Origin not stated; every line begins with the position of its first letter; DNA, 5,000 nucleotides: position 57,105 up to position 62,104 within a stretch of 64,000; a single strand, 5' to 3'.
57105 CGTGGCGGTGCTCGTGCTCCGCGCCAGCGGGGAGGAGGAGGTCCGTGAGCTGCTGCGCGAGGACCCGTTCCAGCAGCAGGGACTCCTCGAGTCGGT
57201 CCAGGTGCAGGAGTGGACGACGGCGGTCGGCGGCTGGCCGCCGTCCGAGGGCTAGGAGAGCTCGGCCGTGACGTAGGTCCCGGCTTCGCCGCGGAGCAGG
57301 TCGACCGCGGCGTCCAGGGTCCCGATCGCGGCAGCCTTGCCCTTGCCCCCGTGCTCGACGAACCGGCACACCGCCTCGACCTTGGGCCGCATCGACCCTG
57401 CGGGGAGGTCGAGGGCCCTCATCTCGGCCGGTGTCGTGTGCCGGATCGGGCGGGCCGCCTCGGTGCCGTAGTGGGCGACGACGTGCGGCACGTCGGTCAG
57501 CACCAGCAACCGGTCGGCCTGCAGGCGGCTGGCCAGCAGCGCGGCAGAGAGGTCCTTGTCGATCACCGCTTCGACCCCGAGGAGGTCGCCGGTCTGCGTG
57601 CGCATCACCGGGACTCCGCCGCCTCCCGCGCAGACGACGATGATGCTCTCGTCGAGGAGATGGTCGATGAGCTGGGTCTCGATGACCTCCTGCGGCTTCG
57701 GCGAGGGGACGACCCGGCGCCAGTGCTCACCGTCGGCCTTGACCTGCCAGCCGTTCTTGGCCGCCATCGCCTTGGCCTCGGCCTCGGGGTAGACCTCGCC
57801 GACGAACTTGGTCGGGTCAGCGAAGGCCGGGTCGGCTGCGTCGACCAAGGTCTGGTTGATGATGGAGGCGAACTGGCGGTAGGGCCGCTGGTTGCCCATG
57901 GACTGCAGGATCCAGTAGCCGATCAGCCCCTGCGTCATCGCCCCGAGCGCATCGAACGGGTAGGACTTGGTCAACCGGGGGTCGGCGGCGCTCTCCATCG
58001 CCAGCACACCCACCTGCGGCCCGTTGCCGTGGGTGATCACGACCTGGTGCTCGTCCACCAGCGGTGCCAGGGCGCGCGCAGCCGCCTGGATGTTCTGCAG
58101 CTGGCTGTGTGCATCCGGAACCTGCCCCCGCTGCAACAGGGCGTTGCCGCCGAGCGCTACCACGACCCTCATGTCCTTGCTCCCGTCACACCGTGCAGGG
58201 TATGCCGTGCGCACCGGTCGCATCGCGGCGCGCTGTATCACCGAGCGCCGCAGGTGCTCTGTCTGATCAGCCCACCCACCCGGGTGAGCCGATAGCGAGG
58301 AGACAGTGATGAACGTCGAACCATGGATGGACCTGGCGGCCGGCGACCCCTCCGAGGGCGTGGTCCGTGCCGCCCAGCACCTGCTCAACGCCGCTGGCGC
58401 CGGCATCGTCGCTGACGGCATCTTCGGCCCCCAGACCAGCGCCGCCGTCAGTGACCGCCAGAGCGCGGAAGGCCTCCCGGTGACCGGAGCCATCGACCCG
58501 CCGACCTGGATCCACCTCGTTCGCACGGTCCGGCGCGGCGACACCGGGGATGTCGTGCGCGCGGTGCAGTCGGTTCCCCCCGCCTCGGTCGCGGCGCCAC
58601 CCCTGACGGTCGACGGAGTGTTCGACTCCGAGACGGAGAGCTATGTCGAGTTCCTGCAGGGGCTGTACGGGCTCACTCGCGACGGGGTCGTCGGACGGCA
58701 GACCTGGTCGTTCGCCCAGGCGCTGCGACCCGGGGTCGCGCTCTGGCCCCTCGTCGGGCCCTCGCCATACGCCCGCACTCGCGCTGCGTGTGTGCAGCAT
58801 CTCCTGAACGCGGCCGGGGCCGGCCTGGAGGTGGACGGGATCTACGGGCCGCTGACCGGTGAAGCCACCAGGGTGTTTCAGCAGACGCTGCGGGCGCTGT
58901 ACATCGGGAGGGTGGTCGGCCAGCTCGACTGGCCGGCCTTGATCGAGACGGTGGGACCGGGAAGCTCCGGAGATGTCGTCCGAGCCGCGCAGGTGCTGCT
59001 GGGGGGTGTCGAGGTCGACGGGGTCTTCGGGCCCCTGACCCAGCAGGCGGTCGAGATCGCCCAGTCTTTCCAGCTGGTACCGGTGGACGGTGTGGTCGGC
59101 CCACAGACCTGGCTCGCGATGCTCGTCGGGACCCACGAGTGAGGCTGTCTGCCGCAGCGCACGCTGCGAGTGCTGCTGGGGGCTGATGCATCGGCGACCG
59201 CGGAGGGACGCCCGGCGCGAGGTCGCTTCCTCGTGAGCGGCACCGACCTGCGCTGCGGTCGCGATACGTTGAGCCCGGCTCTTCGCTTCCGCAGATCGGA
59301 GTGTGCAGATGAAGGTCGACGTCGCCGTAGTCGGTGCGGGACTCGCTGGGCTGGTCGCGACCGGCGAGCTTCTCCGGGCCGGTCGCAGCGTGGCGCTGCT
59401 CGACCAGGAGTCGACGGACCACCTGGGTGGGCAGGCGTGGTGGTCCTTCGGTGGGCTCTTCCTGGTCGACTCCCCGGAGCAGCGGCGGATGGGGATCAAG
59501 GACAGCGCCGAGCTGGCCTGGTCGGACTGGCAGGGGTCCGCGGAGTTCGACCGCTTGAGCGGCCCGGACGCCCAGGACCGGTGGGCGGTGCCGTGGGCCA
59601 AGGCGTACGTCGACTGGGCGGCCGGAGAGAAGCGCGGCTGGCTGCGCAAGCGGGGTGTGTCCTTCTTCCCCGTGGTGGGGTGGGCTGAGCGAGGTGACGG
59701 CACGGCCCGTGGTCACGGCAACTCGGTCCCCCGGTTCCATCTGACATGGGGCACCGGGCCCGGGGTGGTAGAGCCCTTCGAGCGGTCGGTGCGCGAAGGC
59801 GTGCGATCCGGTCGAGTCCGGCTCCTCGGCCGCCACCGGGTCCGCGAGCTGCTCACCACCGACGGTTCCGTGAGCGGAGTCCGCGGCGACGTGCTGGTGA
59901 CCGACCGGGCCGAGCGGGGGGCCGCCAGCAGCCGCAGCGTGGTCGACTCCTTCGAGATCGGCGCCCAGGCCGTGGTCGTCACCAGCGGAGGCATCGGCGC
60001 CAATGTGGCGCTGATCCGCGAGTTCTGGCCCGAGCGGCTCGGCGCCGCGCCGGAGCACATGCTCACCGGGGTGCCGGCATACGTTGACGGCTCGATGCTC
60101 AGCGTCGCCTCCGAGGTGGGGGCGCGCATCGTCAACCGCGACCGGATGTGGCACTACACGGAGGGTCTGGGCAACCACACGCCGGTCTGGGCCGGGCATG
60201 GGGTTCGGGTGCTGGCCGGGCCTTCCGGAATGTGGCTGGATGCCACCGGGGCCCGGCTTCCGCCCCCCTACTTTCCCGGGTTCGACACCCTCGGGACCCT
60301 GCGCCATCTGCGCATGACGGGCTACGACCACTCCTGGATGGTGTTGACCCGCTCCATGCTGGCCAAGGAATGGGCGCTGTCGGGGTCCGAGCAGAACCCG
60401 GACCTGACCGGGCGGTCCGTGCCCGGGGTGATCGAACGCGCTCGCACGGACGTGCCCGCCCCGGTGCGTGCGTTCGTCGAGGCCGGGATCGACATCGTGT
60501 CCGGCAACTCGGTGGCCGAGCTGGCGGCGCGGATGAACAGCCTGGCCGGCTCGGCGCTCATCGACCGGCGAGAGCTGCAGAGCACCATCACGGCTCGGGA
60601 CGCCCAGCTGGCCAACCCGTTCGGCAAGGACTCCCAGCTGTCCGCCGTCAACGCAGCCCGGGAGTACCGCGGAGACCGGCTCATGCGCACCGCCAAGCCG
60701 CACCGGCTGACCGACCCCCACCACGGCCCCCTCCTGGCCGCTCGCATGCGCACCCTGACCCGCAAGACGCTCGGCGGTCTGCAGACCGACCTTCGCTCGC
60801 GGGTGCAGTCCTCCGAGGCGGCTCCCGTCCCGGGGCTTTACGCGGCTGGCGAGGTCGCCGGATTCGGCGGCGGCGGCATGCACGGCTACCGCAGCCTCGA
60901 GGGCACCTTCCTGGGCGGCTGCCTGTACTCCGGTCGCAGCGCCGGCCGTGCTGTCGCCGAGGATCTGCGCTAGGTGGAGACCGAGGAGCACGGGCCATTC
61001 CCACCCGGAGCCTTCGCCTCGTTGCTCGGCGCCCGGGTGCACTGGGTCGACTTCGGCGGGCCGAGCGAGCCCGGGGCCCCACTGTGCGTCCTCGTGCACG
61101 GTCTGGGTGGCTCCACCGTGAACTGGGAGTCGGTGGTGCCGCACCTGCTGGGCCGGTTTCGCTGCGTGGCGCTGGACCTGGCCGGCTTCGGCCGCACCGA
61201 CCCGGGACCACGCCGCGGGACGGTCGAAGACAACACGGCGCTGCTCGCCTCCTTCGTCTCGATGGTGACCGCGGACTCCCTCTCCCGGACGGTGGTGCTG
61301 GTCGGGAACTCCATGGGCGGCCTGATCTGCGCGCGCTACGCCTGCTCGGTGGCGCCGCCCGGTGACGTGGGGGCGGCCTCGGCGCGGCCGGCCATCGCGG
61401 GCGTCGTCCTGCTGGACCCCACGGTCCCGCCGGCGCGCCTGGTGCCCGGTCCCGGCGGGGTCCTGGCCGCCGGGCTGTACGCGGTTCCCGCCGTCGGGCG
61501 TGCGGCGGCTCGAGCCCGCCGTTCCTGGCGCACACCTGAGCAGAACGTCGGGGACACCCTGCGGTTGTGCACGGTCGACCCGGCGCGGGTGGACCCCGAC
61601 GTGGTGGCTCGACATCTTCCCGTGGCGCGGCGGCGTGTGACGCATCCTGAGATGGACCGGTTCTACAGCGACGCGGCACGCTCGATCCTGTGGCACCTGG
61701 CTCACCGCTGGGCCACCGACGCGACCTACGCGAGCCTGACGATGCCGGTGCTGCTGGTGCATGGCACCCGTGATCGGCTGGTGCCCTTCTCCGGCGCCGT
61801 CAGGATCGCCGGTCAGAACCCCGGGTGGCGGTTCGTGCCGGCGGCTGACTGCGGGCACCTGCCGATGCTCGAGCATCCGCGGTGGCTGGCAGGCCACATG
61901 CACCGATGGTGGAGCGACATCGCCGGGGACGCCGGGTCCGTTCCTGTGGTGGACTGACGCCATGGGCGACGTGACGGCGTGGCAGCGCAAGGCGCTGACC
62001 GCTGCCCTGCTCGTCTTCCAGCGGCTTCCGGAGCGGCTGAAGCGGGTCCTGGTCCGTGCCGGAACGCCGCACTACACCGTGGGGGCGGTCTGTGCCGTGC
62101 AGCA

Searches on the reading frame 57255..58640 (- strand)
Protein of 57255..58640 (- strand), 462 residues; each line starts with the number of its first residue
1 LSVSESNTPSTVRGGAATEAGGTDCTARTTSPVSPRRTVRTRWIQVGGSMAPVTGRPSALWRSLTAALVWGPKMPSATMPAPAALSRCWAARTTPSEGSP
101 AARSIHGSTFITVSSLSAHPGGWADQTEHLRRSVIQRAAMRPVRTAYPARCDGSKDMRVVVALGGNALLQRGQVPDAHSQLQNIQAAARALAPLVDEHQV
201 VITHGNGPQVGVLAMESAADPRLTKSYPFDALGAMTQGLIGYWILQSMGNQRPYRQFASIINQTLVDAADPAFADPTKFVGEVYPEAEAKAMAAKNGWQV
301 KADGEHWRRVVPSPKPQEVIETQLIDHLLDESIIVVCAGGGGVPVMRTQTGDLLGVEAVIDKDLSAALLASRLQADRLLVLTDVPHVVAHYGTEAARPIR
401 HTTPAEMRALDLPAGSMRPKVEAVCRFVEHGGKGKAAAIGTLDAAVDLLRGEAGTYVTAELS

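Call 61: search_protein_families(library=pfam, proteins=[window:57255-58640:-], max_evalue=0.00001)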
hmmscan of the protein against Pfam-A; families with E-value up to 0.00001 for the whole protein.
window:57255-58640:- (462 aa): 1 family
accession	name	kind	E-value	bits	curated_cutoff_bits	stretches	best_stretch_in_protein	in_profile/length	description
PF00696.33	AA_kinase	-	3.9e-26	92.7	24.9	1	157-432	1-227/234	Amino acid kinase family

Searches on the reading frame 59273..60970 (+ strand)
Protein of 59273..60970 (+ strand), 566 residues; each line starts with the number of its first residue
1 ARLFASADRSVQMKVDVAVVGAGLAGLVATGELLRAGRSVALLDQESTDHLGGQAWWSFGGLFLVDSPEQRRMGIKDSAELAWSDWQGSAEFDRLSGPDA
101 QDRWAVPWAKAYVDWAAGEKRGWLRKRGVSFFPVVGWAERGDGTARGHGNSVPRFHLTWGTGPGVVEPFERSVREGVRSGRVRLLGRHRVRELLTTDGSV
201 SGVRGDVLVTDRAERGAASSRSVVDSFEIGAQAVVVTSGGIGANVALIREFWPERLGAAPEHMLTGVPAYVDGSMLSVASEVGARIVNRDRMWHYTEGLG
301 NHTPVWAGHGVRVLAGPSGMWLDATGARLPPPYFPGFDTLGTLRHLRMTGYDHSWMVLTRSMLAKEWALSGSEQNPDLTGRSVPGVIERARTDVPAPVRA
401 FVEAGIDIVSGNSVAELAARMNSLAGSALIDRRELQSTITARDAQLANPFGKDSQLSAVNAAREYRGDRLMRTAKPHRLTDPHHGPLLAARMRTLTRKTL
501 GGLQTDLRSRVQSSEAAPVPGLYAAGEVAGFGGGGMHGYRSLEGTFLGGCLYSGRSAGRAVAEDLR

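Call 61: search_protein_families(library=pfam, proteins=[window:59273-60970:+], max_evalue=0.00001)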
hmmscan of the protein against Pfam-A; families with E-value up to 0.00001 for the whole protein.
window:59273-60970:+ (566 aa): 2 families
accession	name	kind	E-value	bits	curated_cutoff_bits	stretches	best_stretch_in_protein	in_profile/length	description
PF00890.30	FAD_binding_2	-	1.5e-74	252.1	20.4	1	16-547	1-414/414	FAD binding domain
PF03486.20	HI0933_like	-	2e-06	27.9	50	0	16-47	2-33/244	HI0933-like protein Rossmann domain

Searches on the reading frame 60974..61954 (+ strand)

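Call 61: search_protein_families(library=pfam, proteins=[window:60974-61954:+], max_evalue=0.00001)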
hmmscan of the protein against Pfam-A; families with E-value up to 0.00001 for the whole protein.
window:60974-61954:+ (327 aa): 3 families
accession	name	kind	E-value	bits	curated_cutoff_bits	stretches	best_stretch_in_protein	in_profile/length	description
PF00561.26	Abhydrolase_1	-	1.2e-24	87.8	25.8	1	39-138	4-91/245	alpha/beta hydrolase fold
PF12697.13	Abhydrolase_6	-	3.6e-23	83.8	26.3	1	39-306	2-215/217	Alpha/beta hydrolase family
PF12146.15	Hydrolase_4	-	3.6e-16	59.6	27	1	37-278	6-213/239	Serine aminopeptidase, S33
